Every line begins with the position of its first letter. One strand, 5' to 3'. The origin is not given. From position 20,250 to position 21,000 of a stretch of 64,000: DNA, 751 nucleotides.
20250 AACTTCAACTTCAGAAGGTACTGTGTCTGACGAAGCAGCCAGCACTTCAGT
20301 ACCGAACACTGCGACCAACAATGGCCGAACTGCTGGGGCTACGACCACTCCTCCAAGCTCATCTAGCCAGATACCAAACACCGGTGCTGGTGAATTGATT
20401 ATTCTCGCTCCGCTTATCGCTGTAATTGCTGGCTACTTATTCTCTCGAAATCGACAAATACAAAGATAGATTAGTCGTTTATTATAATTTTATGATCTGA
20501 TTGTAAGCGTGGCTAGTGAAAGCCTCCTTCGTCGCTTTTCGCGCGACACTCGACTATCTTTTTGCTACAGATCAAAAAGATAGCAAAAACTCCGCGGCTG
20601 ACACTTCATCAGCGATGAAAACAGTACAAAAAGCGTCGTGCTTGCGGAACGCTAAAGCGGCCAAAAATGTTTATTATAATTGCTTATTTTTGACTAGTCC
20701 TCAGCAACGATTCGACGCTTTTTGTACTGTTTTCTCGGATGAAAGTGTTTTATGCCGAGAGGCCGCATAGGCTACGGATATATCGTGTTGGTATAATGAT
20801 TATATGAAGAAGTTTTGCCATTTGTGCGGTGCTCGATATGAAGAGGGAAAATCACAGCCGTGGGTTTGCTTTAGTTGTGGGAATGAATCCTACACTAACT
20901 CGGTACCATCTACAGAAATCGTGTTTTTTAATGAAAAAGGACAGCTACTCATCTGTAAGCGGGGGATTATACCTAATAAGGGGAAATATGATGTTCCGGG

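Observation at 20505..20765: Candidate novel structured RNA / repeat family, copy 1, with covarying helices shared with 52397-52645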

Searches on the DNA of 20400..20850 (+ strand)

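Call 7: search_rna_families(source=window, start=20400, end=20850, threshold=evalue, max_evalue=10, show_alignments=3)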
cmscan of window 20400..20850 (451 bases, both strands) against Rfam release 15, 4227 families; matches with E-value up to 10: 6.
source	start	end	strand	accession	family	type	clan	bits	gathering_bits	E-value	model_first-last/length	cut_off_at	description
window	20417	20520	+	RF01426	snoR126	Gene; snRNA; snoRNA; CD-box;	-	23.1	39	0.072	1-101/101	no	small nucleolar RNA snoR126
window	20415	20504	+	RF04327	snoMe28S-A3420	Gene; snRNA; snoRNA; CD-box;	-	20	60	7.7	1-98/98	no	Drosophila C/D box small nucleolar RNA snoMe28S-A3420 family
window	20533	20603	-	RF01705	Flavo-1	Gene; sRNA;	-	15.8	42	1.5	1-76/76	no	Flavo-1 RNA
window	20551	20609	-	RF02060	STnc410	Gene; sRNA;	-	14.2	50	1.2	1-158/158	no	Enterobacterial sRNA STnc410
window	20571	20679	-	RF01498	Afu_190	Gene; snRNA; snoRNA; CD-box;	-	13.8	35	2.3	1-100/100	no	A. fumigatus snoRNA Afu_190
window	20731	20812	+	RF00572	SNORD66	Gene; snRNA; snoRNA; CD-box;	-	13.7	32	4.6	1-76/76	no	Small nucleolar RNA SNORD66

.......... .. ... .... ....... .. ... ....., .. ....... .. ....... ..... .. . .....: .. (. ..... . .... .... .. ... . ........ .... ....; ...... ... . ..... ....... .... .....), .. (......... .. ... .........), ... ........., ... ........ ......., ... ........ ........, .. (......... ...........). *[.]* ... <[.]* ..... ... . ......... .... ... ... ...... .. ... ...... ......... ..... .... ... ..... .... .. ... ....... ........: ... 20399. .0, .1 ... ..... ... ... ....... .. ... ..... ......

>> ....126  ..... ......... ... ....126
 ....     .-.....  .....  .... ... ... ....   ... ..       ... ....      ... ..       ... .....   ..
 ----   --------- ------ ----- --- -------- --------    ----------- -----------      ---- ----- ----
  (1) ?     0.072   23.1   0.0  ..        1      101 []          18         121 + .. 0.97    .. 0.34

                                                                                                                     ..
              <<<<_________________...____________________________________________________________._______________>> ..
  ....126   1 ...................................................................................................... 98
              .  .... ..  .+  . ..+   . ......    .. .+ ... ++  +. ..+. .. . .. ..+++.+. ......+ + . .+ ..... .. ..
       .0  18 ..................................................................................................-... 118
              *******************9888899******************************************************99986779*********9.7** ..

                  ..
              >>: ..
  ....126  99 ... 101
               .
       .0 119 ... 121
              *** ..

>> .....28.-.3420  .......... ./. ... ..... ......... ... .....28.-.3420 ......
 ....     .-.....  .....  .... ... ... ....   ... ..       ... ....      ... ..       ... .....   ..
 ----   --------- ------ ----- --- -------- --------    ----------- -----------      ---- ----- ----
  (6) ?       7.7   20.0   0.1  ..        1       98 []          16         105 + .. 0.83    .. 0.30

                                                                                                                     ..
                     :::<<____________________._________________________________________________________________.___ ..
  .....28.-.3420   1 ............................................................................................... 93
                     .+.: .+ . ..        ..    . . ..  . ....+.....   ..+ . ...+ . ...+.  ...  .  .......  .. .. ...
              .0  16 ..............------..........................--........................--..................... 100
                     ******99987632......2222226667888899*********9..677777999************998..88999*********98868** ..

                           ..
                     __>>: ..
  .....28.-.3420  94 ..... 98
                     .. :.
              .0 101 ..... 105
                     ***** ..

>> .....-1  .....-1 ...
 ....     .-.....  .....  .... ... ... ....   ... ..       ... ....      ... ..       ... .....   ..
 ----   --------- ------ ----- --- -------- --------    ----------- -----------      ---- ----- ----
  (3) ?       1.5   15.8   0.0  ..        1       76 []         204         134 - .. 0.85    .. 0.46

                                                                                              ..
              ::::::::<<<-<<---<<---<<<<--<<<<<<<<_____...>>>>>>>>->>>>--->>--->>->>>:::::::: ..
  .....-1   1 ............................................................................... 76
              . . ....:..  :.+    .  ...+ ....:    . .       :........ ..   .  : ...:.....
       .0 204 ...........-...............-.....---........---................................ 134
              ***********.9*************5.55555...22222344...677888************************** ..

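Call 42: search_dna_similar(query=window:20500-20800:+, collection=phages, mode=distant, max_evalue=1, max_rows=10)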
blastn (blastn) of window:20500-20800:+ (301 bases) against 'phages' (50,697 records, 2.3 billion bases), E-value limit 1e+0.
Records with a match: 1; places in all: 1; records where one place covers at least 80% of the query: 0.
Best place of each record, by identity: 80-90% 1.
By first word of the organism name: Fusobacterium 1.
By host as written in the record: Fusobacterium necrophorum subsp. funduliforme RTG5 1.
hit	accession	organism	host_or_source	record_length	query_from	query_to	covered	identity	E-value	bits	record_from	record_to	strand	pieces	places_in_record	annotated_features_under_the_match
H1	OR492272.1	Fusobacterium phage phiRTG5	Fusobacterium necrophorum subsp. ...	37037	164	200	12%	83.8%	3e-1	41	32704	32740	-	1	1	hypothetical protein (x2)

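Call 55: build_rna_model(alignment_id=A3, structure=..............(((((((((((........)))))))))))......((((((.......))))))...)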
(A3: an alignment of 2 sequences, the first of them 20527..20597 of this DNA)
Model R1 built from alignment A3 (2 sequences, 72 columns); structure: as given.
model positions 72; base pairs 17; branch points 1; effective number of sequences 1.59; information 0.783 bits per position. Calibrated on 0.2 Mb of random sequence (short: E-values are rough).
structure used (alignment columns):
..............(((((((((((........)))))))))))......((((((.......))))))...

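Call 56: search_with_rna_model(model_id=R1, source=window, filters=off, max_evalue=10)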
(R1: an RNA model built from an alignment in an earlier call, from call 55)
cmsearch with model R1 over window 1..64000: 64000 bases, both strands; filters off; matches with E-value up to 10: 17.
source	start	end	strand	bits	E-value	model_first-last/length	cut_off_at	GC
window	52393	52464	-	98.3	4.6e-25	1-72/72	no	0.5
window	20527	20597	-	96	1.9e-24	1-72/72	no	0.46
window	24948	25020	+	16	0.013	1-72/72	no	0.36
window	20541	20620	+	14.5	0.034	1-72/72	no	0.45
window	27219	27275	+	9.2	0.98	1-72/72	no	0.39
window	26644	26692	+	8.6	1.5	1-72/72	no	0.45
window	36016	36083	-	8.5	1.5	1-72/72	no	0.37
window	45674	45686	-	7.5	2.8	54-66/72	no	0.62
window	16288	16336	+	7.2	3.5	1-72/72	no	0.55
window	35465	35529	+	7.1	3.6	1-72/72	no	0.38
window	15851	15909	-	6.7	4.7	1-72/72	no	0.49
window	1379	1398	-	6.7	4.7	20-39/72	no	0.15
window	49620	49633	+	6.5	5.4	23-36/72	no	0.57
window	35695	35705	+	6.2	6.3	55-65/72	no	0.64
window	20804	20857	+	6.1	7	1-72/72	no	0.43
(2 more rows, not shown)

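Call 60: search_with_rna_model(model_id=R1, sources=[L004, L005, L008, L009, L018, L019, L020, L021, L022, L023, L024, L025], filters=off, max_evalue=1)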
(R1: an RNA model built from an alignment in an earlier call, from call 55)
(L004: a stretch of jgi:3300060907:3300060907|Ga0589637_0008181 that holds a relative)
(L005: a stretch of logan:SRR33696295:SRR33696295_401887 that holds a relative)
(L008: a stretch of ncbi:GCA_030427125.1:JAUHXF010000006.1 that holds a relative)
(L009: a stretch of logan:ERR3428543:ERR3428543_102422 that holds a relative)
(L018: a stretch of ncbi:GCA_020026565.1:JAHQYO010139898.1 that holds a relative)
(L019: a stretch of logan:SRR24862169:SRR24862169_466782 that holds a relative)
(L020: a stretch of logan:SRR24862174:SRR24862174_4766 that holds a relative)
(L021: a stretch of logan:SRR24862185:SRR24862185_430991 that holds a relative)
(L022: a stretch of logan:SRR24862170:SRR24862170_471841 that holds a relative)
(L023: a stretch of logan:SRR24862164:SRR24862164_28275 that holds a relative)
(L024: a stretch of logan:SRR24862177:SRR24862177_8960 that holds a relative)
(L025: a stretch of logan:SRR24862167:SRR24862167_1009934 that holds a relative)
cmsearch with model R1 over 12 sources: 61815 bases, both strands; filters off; matches with E-value up to 1: 9.
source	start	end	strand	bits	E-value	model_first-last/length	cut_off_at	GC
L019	3833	3892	+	12.4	0.12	1-72/72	no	0.47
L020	2838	2897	+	12.4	0.12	1-72/72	no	0.47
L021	3876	3935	+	12.4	0.12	1-72/72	no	0.47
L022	3315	3374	+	12.4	0.12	1-72/72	no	0.47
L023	2782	2841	+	12.4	0.12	1-72/72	no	0.47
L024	2925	2984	+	12.4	0.12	1-72/72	no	0.47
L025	2353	2412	+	12.4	0.12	1-72/72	no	0.47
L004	3896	3951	+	9.9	0.61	1-72/72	no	0.46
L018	1116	1167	-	9.6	0.72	1-72/72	no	0.23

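Call 66: search_dna_similar(query=window:20500-20800:+, collection=plasmids, mode=distant, max_evalue=1, max_rows=10)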
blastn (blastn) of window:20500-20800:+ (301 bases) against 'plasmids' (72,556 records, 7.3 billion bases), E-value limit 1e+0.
Records with a match: 46; places in all: 50; records where one place covers at least 80% of the query: 0.
Best place of each record, by identity: 90-95% 46.
By first word of the organism name: Lactiplantibacillus 46.
By predicted mobility (MOB-suite, as given by PLSDB): mobilizable 40; conjugative 5; non-mobilizable 1.
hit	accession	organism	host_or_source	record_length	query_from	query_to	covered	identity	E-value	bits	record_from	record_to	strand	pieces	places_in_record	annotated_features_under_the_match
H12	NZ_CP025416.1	Lactiplantibacillus plantarum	mixed cluture,brine of stinky tofu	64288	110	136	9%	92.6%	9e-1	41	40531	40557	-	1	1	primase C-terminal domain-containing protein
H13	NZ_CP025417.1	Lactiplantibacillus plantarum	mixed cluture,brine of stinky tofu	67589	110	136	9%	92.6%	9e-1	41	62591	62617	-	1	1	primase C-terminal domain-containing protein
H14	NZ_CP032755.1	Lactiplantibacillus argentoratensis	whole organism,fermented cassava roots ...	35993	110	136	9%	92.6%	9e-1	41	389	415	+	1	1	primase C-terminal domain-containing protein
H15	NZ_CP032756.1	Lactiplantibacillus argentoratensis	whole organism,fermented cassava roots ...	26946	110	136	9%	92.6%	9e-1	41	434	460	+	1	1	primase C-terminal domain-containing protein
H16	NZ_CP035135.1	Lactiplantibacillus plantarum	cell culture,food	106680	110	136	9%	92.6%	9e-1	41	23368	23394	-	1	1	primase C-terminal domain-containing protein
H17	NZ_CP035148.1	Lactiplantibacillus plantarum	cell culture,food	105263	110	136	9%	92.6%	9e-1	41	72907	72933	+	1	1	primase C-terminal domain-containing protein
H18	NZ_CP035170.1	Lactiplantibacillus plantarum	cell culture,food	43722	110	136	9%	92.6%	9e-1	41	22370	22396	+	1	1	primase C-terminal domain-containing protein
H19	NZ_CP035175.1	Lactiplantibacillus plantarum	cell culture,food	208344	110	136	9%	92.6%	9e-1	41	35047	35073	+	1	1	primase C-terminal domain-containing protein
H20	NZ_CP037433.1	Lactiplantibacillus plantarum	Food,kimchi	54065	110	136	9%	92.6%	9e-1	41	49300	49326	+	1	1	primase C-terminal domain-containing protein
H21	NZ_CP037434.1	Lactiplantibacillus plantarum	Food,kimchi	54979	110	136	9%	92.6%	9e-1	41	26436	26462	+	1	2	primase C-terminal domain-containing protein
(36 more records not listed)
